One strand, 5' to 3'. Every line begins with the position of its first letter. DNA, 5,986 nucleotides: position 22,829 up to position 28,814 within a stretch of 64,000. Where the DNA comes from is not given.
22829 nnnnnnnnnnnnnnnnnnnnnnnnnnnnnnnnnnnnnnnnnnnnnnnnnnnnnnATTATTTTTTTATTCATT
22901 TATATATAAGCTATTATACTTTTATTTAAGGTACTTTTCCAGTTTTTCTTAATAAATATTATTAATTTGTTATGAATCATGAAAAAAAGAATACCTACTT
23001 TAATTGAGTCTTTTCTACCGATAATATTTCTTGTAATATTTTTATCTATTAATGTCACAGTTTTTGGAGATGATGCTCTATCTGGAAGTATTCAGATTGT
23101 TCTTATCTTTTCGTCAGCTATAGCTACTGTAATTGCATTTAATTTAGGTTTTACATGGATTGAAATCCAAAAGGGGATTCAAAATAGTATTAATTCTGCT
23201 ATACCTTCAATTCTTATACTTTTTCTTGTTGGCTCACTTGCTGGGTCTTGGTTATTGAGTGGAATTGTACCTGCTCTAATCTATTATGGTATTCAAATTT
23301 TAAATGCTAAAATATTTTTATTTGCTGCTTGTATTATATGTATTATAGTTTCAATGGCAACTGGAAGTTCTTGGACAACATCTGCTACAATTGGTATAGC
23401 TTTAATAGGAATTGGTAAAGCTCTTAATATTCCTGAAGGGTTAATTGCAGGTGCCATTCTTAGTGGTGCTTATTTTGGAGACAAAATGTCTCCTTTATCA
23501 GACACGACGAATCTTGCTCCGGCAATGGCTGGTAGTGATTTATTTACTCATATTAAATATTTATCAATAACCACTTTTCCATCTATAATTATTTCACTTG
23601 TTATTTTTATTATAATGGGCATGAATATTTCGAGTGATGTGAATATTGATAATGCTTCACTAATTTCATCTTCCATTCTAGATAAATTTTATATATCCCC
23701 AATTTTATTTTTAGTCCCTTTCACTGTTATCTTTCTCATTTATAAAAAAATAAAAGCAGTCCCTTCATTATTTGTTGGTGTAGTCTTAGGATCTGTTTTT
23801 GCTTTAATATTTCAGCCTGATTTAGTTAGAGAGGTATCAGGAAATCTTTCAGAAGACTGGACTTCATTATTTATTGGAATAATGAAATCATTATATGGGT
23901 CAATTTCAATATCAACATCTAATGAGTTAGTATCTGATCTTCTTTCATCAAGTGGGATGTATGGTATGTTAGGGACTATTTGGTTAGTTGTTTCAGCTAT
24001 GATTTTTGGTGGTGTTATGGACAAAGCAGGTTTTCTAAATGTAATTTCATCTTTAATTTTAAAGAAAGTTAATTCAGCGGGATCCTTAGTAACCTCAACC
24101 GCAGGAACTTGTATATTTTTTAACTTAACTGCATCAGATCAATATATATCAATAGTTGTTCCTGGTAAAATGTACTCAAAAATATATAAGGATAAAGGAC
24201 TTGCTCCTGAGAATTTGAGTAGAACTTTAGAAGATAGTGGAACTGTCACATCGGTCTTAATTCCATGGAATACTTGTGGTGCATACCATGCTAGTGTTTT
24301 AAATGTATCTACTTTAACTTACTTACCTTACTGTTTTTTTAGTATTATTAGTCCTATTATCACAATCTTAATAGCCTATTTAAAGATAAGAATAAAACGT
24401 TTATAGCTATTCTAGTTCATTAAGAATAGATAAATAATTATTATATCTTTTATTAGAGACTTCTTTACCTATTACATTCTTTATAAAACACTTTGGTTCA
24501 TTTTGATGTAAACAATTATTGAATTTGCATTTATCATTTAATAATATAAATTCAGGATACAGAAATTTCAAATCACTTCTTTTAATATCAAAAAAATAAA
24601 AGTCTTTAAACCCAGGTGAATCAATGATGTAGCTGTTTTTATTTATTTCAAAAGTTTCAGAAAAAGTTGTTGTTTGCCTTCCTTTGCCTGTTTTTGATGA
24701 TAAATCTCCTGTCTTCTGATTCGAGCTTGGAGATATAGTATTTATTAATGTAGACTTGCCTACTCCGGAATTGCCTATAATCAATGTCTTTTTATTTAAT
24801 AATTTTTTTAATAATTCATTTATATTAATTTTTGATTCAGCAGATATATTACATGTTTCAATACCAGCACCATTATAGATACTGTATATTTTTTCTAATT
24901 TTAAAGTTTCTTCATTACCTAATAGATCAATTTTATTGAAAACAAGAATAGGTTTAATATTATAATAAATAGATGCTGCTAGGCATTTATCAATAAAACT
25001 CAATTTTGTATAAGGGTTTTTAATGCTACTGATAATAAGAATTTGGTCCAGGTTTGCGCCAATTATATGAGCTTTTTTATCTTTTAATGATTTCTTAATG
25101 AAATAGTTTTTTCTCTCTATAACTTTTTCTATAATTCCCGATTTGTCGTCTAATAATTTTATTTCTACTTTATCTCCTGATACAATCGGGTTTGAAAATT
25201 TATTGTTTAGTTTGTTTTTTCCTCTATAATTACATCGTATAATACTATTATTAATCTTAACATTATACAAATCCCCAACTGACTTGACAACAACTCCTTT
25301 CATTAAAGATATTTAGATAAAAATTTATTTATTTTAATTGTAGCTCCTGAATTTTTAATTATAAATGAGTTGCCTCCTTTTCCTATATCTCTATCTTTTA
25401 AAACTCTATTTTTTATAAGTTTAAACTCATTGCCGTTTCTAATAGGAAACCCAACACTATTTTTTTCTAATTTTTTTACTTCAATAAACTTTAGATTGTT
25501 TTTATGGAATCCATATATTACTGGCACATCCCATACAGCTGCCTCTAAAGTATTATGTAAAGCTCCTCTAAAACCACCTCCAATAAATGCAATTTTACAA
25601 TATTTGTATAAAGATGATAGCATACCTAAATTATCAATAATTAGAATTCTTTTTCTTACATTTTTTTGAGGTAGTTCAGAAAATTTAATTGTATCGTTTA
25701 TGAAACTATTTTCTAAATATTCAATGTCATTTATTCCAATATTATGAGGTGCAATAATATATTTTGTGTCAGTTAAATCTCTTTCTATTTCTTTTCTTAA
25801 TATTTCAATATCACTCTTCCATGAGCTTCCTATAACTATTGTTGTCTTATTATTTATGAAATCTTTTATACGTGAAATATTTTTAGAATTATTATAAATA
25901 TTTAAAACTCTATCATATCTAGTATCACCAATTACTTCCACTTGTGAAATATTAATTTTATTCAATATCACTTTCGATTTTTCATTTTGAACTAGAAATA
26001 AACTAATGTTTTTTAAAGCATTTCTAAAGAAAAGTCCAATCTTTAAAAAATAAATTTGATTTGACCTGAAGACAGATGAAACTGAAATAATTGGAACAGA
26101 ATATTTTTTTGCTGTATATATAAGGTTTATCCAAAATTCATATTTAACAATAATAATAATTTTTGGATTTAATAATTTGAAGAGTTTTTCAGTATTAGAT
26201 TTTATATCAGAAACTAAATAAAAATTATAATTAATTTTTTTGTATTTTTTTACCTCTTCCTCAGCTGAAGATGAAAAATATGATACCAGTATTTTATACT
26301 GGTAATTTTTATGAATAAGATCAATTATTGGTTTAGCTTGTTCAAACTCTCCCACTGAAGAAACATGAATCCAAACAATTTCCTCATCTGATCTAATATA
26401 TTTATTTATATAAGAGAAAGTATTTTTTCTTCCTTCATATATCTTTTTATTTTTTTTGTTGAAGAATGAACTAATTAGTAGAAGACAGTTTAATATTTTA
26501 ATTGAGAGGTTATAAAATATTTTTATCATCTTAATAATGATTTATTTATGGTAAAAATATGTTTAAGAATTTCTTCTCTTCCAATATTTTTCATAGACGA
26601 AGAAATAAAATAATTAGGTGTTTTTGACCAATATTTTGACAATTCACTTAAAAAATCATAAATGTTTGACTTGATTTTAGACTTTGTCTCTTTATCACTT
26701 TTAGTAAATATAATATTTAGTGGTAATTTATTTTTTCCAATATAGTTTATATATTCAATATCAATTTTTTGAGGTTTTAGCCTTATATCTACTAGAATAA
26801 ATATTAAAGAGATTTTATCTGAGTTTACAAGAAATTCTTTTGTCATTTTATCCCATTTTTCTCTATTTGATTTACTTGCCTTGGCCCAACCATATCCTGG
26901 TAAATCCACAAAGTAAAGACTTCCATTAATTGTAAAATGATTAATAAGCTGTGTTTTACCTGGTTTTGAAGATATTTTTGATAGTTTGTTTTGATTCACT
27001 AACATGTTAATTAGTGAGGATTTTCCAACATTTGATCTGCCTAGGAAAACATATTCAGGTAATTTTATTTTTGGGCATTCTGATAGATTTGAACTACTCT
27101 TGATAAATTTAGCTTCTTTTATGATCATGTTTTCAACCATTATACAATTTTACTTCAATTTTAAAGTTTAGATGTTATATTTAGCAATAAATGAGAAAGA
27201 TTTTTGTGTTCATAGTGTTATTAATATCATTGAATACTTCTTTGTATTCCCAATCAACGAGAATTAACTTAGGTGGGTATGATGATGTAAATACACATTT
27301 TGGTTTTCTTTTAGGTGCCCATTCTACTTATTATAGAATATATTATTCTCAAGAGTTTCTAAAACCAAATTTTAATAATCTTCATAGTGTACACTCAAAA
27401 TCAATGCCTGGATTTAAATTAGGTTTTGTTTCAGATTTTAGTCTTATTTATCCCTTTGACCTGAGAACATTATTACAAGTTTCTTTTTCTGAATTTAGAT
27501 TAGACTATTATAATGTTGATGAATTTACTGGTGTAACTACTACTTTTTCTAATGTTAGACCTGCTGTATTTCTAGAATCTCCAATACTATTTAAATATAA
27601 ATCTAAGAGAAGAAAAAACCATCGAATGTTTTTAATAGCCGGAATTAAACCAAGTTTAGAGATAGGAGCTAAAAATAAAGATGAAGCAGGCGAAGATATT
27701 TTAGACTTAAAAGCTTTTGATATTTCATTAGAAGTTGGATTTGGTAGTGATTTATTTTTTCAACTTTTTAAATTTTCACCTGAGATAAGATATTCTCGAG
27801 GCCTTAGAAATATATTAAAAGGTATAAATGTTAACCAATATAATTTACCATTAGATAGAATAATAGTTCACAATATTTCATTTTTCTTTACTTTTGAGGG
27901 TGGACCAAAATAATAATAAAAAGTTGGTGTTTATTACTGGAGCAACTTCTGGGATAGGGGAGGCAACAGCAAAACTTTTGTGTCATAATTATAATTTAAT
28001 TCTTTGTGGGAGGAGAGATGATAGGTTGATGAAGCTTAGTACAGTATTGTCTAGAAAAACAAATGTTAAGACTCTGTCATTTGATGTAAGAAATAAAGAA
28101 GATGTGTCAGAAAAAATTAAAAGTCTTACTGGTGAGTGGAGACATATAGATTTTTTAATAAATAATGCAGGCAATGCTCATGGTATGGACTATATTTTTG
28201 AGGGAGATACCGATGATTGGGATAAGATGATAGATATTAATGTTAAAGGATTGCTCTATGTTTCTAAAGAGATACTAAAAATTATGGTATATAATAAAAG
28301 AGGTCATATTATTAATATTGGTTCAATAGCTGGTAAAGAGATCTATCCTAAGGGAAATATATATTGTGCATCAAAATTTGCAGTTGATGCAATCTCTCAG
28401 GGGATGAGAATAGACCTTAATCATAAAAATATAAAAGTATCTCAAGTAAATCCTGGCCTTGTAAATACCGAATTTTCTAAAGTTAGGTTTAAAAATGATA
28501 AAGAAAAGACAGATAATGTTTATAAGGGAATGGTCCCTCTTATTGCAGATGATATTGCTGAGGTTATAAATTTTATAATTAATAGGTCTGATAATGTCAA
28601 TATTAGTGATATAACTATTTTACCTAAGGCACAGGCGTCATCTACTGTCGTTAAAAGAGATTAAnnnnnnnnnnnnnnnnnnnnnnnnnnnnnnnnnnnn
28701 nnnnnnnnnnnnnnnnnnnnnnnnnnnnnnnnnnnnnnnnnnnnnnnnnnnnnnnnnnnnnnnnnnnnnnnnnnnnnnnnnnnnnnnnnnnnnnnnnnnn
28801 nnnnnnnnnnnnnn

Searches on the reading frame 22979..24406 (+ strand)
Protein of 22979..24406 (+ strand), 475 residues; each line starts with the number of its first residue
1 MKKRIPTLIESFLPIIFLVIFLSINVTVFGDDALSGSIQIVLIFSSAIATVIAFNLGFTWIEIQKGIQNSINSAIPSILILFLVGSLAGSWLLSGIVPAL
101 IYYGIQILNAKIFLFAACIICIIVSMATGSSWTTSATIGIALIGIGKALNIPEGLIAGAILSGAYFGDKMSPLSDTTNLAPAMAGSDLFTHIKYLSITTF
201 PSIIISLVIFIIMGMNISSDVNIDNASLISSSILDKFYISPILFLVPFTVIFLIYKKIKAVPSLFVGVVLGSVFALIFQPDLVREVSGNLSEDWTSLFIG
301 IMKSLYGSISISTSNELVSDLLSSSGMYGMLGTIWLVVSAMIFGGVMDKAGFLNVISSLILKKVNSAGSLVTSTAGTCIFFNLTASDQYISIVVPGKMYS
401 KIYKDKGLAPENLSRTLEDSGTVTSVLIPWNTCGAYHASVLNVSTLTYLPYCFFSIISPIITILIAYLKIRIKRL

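Call 5: search_protein_families(library=pfam, proteins=[window:22979-24406:+])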
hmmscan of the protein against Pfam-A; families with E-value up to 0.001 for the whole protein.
window:22979-24406:+ (475 aa): 1 family
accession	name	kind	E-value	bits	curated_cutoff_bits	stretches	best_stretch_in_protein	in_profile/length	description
PF03553.21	Na_H_antiporter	-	1.5e-47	162.8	23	1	163-468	1-301/303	Na+/H+ antiporter family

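Call 6: search_protein_families(library=ncbifam, proteins=[window:22979-24406:+])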
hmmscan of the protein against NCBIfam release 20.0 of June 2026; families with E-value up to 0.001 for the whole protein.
window:22979-24406:+ (475 aa): 3 families
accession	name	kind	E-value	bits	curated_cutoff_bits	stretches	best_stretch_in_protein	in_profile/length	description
TIGR00931.1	antiport_nhaC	equivalog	8.2e-115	384.1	370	1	4-473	1-451/454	Na+/H+ antiporter NhaC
NF052307.1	ArgOrthExpArcD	equivalog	8.8e-109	364.4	650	1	3-469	15-462/469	arginine/ornithine antiporter ArcD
NF000013.1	tet_NaH_anti_35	exception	0.00033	20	750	1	42-228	161-346/369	tetracycline efflux Na+/H+ antiporter family transporter Tet(35)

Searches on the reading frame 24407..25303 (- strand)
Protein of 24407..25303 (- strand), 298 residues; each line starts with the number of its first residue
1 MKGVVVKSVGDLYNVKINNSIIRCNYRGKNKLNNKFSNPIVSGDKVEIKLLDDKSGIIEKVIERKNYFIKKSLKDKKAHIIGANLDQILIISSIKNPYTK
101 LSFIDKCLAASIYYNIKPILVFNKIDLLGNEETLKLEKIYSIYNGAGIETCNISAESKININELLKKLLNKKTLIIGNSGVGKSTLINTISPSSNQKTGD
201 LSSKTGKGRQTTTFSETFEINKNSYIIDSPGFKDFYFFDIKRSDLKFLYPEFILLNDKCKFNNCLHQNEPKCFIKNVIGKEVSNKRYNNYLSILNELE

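Call 5: search_protein_families(library=pfam, proteins=[window:24407-25303:-])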
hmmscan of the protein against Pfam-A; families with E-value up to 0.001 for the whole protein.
window:24407-25303:- (298 aa): 11 families
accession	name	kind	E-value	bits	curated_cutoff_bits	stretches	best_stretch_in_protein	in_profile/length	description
PF03193.22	RsgA_GTPase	-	3.4e-50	170.7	30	1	61-235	1-171/174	RsgA GTPase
PF16745.11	RsgA_N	-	7.2e-10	38.9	27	1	2-58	1-54/54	RsgA N-terminal domain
PF01926.29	MMR_HSR1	-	1.4e-08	35.3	21.9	1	174-233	3-58/113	50S ribosome-binding GTPase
PF00009.33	GTP_EFTU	-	1.9e-06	28.1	26.5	0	109-170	115-184/188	Elongation factor Tu GTP binding domain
PF16897.10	MMR_HSR1_Xtn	-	9.1e-06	26.1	35.2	1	95-170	37-102/106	C-terminal region of MMR_HSR1 domain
PF00071.28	Ras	-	1.1e-05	25.5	21.6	0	107-170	96-158/162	Ras family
PF02421.24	FeoB_N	-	6.3e-05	23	27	0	173-232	3-57/156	Ferrous iron transport protein B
PF00005.33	ABC_tran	-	9.8e-05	23.4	25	1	171-204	12-45/137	ABC transporter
PF00735.24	Septin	-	0.00011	22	26.2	1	173-234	7-74/280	Septin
PF13555.12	AAA_29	-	0.0002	21.5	27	1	171-190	23-42/61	P-loop containing region of AAA domain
PF10662.15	PduV-EutP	-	0.00079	19.7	21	0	171-231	2-45/143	Ethanolamine utilisation - propanediol utilisation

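Call 6: search_protein_families(library=ncbifam, proteins=[window:24407-25303:-])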
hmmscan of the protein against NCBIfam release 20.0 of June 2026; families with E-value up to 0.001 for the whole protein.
window:24407-25303:- (298 aa): 14 families
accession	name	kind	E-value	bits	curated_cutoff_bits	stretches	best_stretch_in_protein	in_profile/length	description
NF008931.0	PRK12288.1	equivalog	1.9e-59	201.4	360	1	2-297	41-333/347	small ribosomal subunit biogenesis GTPase RsgA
TIGR00157.1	TIGR00157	equivalog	8.4e-58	195.8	100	1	41-294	2-246/247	ribosome small subunit-dependent GTPase A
NF008932.0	PRK12289.1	equivalog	2.4e-43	148.6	483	1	16-296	28-300/363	small ribosomal subunit biogenesis GTPase RsgA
TIGR03597.1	GTPase_YqeH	equivalog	1.3e-12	47.6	297.4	1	115-251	91-236/361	ribosome biogenesis GTPase YqeH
TIGR03598.1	GTPase_YsxC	equivalog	9.3e-09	35.2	124.45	1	175-232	23-74/186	ribosome biogenesis GTP-binding protein YihA/YsxC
TIGR03596.1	GTPase_YlqF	equivalog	2.4e-07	30.4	208.2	1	113-231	46-172/276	ribosome biogenesis GTPase YlqF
NF000908.1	PRK00089.1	equivalog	4.3e-07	29.5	237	1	81-170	79-165/291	GTPase Era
TIGR00231.1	small_GTP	domain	5.4e-06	26.3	42.5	0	171-235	4-66/164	GTP-binding protein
TIGR03594.1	GTPase_EngA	equivalog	2.2e-05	23.7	306.7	0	83-200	78-205/432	ribosome biogenesis GTPase Der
TIGR03608.1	L_ocin_972_ABC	subfamily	0.00029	20.4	254.85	1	173-226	27-81/206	putative bacteriocin export ABC transporter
NF003255.0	PRK04213.1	equivalog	0.00033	20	164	0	170-232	9-62/204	GTP-binding protein EngB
NF000355.4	ribo_prot_ABC_F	equivalog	0.00054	18.9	380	1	170-205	28-63/499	ribosomal protection-like ABC-F family protein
TIGR02729.1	Obg_CgtA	equivalog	0.00063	18.9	280.25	0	97-170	253-326/329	Obg family GTPase CgtA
TIGR03918.1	GTP_HydF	equivalog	0.00063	18.7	325.55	0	84-171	86-166/392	[FeFe] hydrogenase H-cluster maturation GTPase HydF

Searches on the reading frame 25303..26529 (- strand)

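Call 5: search_protein_families(library=pfam, proteins=[window:25303-26529:-])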
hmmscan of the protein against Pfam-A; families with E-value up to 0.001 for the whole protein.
window:25303-26529:- (408 aa): 1 family
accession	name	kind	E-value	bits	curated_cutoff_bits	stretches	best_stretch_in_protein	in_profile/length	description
PF04413.22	Glycos_transf_N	-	1.6e-34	119.5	23.9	1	38-207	7-179/179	3-Deoxy-D-manno-octulosonic-acid transferase (kdotransferase)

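Call 6: search_protein_families(library=ncbifam, proteins=[window:25303-26529:-])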
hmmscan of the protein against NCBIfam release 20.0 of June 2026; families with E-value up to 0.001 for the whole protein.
window:25303-26529:- (408 aa): 5 families
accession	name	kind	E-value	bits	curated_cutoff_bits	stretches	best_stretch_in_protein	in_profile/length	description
NF004389.0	PRK05749.1-5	equivalog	1.3e-37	129.7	363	1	12-345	15-348/402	lipid IV(A) 3-deoxy-D-manno-octulosonic acid transferase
NF004388.0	PRK05749.1-4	equivalog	8e-36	123.5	438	1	1-403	2-416/425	lipid IV(A) 3-deoxy-D-manno-octulosonic acid transferase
NF004385.0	PRK05749.1-1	equivalog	1.3e-29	103.1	590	1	1-408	1-420/425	lipid IV(A) 3-deoxy-D-manno-octulosonic acid transferase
NF004386.0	PRK05749.1-2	equivalog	9.4e-27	93.8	524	1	1-405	1-424/433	lipid IV(A) 3-deoxy-D-manno-octulosonic acid transferase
NF004387.0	PRK05749.1-3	equivalog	6.7e-16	58.1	617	1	25-349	33-361/440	lipid IV(A) 3-deoxy-D-manno-octulosonic acid transferase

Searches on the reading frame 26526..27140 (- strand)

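Call 5: search_protein_families(library=pfam, proteins=[window:26526-27140:-])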
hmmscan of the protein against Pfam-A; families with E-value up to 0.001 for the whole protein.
window:26526-27140:- (204 aa): 5 families
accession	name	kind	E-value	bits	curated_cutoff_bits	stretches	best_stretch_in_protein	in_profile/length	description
PF01926.29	MMR_HSR1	-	3.4e-20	72.7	21.9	1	31-147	3-113/113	50S ribosome-binding GTPase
PF03193.22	RsgA_GTPase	-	1.6e-08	35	30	1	30-82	109-167/174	RsgA GTPase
PF02421.24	FeoB_N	-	1.1e-05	25.4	27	1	31-120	4-89/156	Ferrous iron transport protein B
PF00350.29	Dynamin_N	-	0.00017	22.1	27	0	31-52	2-23/168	Dynamin family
PF08477.19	Roc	-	0.00049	20.8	27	0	31-62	3-34/119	Ras of Complex, Roc, domain of DAPkinase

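Call 6: search_protein_families(library=ncbifam, proteins=[window:26526-27140:-])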
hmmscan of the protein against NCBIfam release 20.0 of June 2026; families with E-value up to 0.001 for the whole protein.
window:26526-27140:- (204 aa): 15 families
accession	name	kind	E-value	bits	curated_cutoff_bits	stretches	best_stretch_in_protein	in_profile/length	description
TIGR03598.1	GTPase_YsxC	equivalog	1.9e-60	203.7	124.45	1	10-195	1-185/186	ribosome biogenesis GTP-binding protein YihA/YsxC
NF003255.0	PRK04213.1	equivalog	5.7e-16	58.4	164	1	28-150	10-142/204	GTP-binding protein EngB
TIGR03594.1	GTPase_EngA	equivalog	9.1e-15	54.6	306.7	1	30-201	178-348/432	ribosome biogenesis GTPase Der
NF000908.1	PRK00089.1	equivalog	3.6e-14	52.7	237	1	32-196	8-164/291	GTPase Era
TIGR03596.1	GTPase_YlqF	equivalog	4.1e-11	42.8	208.2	1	30-91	121-181/276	ribosome biogenesis GTPase YlqF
TIGR03918.1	GTP_HydF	equivalog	4.1e-11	42.3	325.55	1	30-159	10-136/392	[FeFe] hydrogenase H-cluster maturation GTPase HydF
TIGR00231.1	small_GTP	domain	5.7e-11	42.5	42.5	1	31-166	7-138/164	GTP-binding protein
TIGR00436.1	era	equivalog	8.4e-11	41.7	116.25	1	33-160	6-129/270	GTPase Era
TIGR03597.1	GTPase_YqeH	equivalog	1.6e-07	30.9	297.4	1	29-83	157-215/361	ribosome biogenesis GTPase YqeH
TIGR00450.1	mnmE_trmE_thdF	equivalog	5.3e-07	29.1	252.6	1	31-162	213-340/446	tRNA uridine-5-carboxymethylaminomethyl(34) synthesis GTPase MnmE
TIGR00157.1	TIGR00157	equivalog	1.4e-06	28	100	1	30-62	125-159/247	ribosome small subunit-dependent GTPase A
NF008932.0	PRK12289.1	equivalog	3e-06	26.5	483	0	31-86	183-244/363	small ribosomal subunit biogenesis GTPase RsgA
NF002828.0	PRK03003.1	equivalog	7.2e-05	21.6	631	1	25-161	38-171/477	ribosome biogenesis GTPase Der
TIGR00437.1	feoB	equivalog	0.00019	20.3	315.65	1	34-118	1-81/594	ferrous iron transport protein B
NF008931.0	PRK12288.1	equivalog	0.00022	20.4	360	1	31-78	209-255/347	small ribosomal subunit biogenesis GTPase RsgA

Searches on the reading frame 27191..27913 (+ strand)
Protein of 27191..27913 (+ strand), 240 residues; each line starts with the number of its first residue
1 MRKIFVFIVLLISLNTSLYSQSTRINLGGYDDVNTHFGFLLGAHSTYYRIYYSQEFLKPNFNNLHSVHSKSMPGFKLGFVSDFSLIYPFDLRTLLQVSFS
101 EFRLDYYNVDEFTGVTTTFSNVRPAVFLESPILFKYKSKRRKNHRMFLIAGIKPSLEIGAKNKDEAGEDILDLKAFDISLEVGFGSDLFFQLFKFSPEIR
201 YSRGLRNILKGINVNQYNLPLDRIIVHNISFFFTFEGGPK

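Call 9: search_protein_families(library=ncbifam, proteins=[window:27191-27913:+], max_evalue=0.00001)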
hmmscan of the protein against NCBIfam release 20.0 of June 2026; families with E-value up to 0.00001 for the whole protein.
window:27191-27913:+ (240 aa): 1 family
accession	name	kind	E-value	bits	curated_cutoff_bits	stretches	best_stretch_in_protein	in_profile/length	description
NF052311.1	T9SS_PorT_SprT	equivalog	5.3e-51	173.3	125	1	3-236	2-239/239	type IX secretion/gliding motility protein PorT/SprT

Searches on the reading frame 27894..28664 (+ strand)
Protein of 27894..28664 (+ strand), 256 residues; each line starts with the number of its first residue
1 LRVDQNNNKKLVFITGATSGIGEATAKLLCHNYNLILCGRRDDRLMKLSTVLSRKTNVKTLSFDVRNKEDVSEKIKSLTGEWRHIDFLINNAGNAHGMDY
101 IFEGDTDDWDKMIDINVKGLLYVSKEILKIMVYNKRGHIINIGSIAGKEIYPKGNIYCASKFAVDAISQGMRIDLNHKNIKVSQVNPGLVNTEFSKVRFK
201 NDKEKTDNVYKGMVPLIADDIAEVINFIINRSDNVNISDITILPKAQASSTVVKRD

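Call 9: search_protein_families(library=ncbifam, proteins=[window:27894-28664:+], max_evalue=0.00001)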
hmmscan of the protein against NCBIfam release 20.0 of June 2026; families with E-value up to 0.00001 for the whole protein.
window:27894-28664:+ (256 aa): 215 families (the best 25 are shown)
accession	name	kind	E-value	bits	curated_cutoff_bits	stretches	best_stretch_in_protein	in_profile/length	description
NF007829.0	PRK10538.1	equivalog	1.1e-65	221.4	411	1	11-250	2-241/248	bifunctional NADP-dependent 3-hydroxy acid dehydrogenase/3-hydroxypropionate dehydrogenase YdfG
NF005594.0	PRK07326.1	equivalog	2.2e-49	168.1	271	1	5-245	2-232/237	SDR family oxidoreductase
NF005672.0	PRK07454.1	equivalog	1.6e-44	152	234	1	6-247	3-239/241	SDR family oxidoreductase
NF005559.1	PRK07231.1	subfamily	2.5e-41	141.8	215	1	9-229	4-229/249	glucose 1-dehydrogenase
NF005806.0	PRK07666.1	equivalog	6.4e-41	140.2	286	1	8-229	6-221/239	3-ketoacyl-ACP reductase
NF038213.1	SDR_TniO_fam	equivalog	3.3e-39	134.8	300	1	9-247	2-249/249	SDR family oxidoreductase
NF005878.0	PRK07825.1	subfamily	4.1e-39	134.6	287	1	5-230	5-218/278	short chain dehydrogenase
NF009466.0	PRK12826.1-2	subfamily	7.6e-39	133.7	222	1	9-230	3-227/248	3-oxoacyl-ACP reductase FabG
NF004826.0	PRK06182.1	subfamily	2.8e-38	131.8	305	1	8-226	3-217/274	oxidoreductase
NF006073.0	PRK08219.1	equivalog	4.4e-38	131.3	218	1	8-245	2-225/227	SDR family oxidoreductase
NF052558.1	MBtsdlDhBudC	equivalog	1.1e-37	129.9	270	1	8-229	2-223/250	meso-2,3-butanediol dehydrogenase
NF005372.1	PRK06914.1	subfamily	6.6e-36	124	320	1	8-222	1-219/279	SDR family oxidoreductase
NF004824.0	PRK06180.1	subfamily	2.1e-35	122.2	298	1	8-203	3-196/279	oxidoreductase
NF005309.0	PRK06841.1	subfamily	6.6e-35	120.8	286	1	8-204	14-208/255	GolD/DthD family dehydrogenase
TIGR01830.1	3oxo_ACP_reduc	equivalog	7e-35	120.8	297.75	1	12-230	1-221/239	3-oxoacyl-[acyl-carrier-protein] reductase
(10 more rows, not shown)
